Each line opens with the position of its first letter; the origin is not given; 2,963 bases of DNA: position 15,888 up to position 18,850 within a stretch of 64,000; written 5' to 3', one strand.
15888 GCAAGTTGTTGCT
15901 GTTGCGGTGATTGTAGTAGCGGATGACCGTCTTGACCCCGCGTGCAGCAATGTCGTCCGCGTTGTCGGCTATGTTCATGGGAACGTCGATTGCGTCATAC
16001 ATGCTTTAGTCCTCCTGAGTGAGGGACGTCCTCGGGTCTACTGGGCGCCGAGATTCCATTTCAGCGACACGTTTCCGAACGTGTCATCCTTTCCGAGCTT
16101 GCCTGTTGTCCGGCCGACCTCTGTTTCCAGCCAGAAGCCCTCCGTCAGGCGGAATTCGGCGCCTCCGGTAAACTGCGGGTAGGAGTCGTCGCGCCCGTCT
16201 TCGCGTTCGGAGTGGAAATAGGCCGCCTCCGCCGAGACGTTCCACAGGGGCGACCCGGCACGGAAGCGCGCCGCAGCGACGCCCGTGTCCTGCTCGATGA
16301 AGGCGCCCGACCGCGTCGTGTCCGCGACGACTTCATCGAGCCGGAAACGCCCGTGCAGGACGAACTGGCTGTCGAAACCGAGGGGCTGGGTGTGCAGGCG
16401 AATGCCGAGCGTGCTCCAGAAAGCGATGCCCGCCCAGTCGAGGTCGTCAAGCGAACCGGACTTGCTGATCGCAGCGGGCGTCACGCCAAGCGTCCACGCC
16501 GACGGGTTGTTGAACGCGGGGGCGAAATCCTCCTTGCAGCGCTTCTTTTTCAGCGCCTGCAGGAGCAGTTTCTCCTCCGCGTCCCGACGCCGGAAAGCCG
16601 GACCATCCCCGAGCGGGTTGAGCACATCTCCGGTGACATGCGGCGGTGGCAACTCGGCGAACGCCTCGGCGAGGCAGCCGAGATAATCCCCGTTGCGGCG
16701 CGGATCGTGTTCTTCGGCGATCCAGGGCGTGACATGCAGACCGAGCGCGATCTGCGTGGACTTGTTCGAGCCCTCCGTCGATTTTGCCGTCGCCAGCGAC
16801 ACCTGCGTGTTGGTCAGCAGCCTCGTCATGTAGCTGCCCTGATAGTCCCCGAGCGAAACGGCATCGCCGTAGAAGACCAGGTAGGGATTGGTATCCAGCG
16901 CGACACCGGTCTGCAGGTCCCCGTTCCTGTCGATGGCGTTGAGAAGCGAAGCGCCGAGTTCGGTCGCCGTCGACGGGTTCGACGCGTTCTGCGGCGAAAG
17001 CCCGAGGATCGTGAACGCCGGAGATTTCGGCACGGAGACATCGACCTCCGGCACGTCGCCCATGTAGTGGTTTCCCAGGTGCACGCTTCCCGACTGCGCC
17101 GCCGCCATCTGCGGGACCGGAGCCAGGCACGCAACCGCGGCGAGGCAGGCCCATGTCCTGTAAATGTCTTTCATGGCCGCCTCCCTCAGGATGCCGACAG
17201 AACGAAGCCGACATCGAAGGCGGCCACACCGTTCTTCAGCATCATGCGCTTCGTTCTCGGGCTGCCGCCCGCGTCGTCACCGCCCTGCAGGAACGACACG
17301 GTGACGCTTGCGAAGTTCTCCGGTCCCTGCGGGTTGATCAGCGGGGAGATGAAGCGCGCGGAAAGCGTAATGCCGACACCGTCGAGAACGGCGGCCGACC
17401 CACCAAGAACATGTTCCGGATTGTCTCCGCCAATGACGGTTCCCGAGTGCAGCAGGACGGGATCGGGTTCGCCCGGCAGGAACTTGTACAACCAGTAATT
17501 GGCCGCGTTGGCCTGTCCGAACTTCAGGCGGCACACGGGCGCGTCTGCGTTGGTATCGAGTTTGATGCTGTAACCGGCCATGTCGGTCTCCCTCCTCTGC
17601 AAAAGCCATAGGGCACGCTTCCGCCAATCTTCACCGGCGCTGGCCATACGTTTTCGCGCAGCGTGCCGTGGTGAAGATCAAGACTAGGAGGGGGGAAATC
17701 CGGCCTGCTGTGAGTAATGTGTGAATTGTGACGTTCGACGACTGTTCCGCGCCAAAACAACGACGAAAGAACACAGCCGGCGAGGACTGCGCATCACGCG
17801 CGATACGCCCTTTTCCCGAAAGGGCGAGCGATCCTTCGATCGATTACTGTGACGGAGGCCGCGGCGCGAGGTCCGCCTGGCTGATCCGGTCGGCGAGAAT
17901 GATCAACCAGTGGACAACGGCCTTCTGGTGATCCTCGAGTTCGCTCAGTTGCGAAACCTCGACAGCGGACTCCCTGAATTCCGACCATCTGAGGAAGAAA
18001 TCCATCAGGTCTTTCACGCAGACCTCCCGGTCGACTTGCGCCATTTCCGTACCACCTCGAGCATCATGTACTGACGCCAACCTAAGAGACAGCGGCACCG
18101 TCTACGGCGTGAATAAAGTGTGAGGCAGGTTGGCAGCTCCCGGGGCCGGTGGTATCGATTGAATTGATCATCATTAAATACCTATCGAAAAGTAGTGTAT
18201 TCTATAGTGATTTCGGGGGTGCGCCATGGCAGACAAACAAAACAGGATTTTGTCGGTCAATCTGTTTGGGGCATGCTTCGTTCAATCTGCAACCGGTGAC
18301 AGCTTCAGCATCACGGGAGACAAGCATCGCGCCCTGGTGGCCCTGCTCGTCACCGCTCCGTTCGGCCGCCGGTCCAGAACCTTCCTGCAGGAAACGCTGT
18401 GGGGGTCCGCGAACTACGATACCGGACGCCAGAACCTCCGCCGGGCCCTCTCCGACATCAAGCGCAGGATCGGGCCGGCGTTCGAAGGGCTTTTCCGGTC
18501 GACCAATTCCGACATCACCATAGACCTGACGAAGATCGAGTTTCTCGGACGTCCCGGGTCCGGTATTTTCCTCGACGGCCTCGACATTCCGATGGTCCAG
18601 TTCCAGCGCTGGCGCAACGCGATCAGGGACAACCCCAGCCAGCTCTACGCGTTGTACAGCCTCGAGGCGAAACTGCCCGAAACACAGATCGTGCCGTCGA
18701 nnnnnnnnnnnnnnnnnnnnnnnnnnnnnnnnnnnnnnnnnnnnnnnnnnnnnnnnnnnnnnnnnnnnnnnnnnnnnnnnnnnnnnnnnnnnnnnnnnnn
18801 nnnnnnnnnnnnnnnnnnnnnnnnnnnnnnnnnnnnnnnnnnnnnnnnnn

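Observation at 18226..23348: SARP/TPR regulator, (MHG)9-PAP2/haloperoxidase-like protein and coupled giant intracellular subtilase: an unrecognised three-gene module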

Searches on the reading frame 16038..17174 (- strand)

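Call 10: search_protein_families(library=pfam, proteins=[window:16038-17174:-], max_evalue=0.001)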
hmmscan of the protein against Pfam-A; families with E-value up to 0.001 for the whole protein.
window:16038-17174:- (378 aa): 0 families

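Call 36: search_protein_families(library=pfam, proteins=[window:16038-17174:-], max_evalue=10)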
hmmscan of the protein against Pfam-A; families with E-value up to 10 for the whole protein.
window:16038-17174:- (378 aa): 2 families
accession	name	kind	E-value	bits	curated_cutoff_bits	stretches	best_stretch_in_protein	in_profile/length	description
PF11250.13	FAF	-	0.21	12.2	25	1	314-328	35-49/54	Fantastic Four meristem regulator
PF13505.12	OMP_b-brl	-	7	7.2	28.7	1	299-368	9-79/175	Outer membrane protein beta-barrel domain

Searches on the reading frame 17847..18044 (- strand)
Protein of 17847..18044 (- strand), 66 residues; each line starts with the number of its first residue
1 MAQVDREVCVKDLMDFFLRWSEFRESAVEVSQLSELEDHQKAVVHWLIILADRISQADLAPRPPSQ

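Call 36: search_protein_families(library=pfam, proteins=[window:17847-18044:-], max_evalue=10)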
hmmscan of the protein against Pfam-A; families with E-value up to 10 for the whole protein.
seq(66 aa): 1 family
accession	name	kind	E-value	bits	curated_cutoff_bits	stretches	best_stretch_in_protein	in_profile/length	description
PF18363.6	PI_PP_I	-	0.082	13.5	28.5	1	5-50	25-71/94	Phosphoinositide phosphatase insertion domain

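Call 104: search_solved_structures(query=A5, max_evalue=10)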
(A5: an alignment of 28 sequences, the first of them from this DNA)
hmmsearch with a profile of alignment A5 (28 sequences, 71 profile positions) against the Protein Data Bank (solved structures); distinct sequences matched with E-value up to 10: 1.
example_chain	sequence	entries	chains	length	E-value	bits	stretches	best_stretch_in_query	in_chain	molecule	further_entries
2hwy_A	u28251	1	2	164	1.1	12.2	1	9-32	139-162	Protein SMG5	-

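Call 105: search_protein_families(library=ncbifam, alignment_id=A5, max_evalue=10)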
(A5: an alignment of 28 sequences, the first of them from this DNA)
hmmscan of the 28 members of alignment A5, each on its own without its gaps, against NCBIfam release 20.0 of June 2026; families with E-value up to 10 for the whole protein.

A. member 1, seq(66 aa): 0 families

B. families by the number of members that match (of 28 scanned): 5 families
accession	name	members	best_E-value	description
NF046045.1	IpaH_Shig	1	0.0043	IpaH family T3SS effector E3 ubiquitin-protein ligase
NF007657.0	PRK10329.1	1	0.081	glutaredoxin-like protein NrdH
NF003508.0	PRK05170.2-6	1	0.085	YcgN family cysteine cluster protein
NF041418.1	MbpA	1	0.16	mobilization protein MbpA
NF040776.2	AlsR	1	0.25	transcriptional repressor AlsR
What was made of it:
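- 17844..18044 (-): Fourth conserved gene: a 66-aa orphan protein (motif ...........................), transcribed divergently from the regulator. There is no Pfam, NCBIfam or PDB relative (calls 36, 104, 105).
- Tried and rejected: Identity of the 66-aa protein: no Pfam, NCBIfam or PDB relative (calls 36, 104, 105).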

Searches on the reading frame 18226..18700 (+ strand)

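Call 36: search_protein_families(library=pfam, proteins=[window:18226-18700:+], max_evalue=10)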
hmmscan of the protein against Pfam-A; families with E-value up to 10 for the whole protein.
window:18226-18700:+ (158 aa): 0 families

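Call 47: search_solved_structures(query=A4, max_evalue=10, show_alignments=2)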
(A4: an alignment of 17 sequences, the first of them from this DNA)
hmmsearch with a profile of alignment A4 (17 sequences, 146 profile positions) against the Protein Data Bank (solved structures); distinct sequences matched with E-value up to 10: 9.
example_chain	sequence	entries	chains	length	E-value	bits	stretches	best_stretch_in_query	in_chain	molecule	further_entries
8b4c_D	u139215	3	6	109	0.0072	19.6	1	25-79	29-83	Cholera toxin transcriptional activator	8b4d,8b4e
8b4b_W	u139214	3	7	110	0.0073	19.6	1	25-79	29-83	Cholera toxin transcriptional activator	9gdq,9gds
7nmb_A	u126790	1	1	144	0.013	18.7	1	26-79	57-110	Cholera toxin transcriptional activator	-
8hml_A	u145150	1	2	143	0.44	13.8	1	29-88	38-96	DNA-binding response OmpR family regulator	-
2lmi_A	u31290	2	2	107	0.45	13.8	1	64-101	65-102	G-rich sequence factor 1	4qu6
6dhs_A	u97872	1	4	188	0.5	13.6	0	66-95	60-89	Heterogeneous nuclear ribonucleoprotein H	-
5za3_A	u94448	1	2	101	0.87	12.8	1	13-60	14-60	DNA-binding response regulator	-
9jom_A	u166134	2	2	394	1.1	12.5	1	53-82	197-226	Glycoside-hydrolase family GH114 TIM-barrel domain-containing protein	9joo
8hig_A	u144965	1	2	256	1.4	12.2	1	29-88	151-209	DNA-binding response OmpR family regulator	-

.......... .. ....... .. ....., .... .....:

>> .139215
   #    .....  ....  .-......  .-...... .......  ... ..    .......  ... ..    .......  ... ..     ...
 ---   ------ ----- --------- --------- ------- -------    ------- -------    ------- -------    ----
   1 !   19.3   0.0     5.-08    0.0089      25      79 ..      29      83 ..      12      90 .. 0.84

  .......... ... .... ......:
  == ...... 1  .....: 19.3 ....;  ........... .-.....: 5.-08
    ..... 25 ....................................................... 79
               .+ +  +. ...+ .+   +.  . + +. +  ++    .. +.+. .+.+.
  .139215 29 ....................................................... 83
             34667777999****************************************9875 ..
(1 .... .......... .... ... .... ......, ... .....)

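Call 48: search_protein_families(library=pfam, alignment_id=A4, max_evalue=10)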
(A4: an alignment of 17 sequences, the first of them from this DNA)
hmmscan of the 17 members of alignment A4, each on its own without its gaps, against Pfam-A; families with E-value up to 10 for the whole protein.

A. member 1, seq(150 aa): 0 families

B. families by the number of members that match (of 17 scanned): 6 families
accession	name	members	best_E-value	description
PF00486.34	Trans_reg_C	5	0.011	Transcriptional regulatory protein, C terminal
PF17767.7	NAPRTase_N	2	0.16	Nicotinate phosphoribosyltransferase (NAPRTase) N-terminal domain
PF19867.5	DUF6340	1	0.013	Family of unknown function (DUF6340)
PF16878.10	SIX1_SD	1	0.13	Transcriptional regulator, SIX1, N-terminal SD domain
PF08439.15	Peptidase_M3_N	1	0.19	Oligopeptidase F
PF10657.14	RC-P840_PscD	1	0.21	Photosystem P840 reaction centre protein PscD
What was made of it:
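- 18226..19875 (+): Regulator, 549 aa. It has an N-terminal divergent OmpR/ToxR-type winged helix (about res 8-100, nt 18247-18525), a central alpha/beta domain (about res 155-295, HilA-like/FlgO-like) and C-terminal TPRs (about res 305-545). An N-terminal profile hits ToxR 8b4c at E=0.007, and Trans_reg_C in 5/17 members (calls 47, 48).
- Closest known: HilA/ToxR-type and SARP-type OmpR-family activators. Same: It has an N-terminal OmpR/ToxR-type winged helix (calls 47, 48), a large C-terminal TPR region and the same overall length as HilA.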
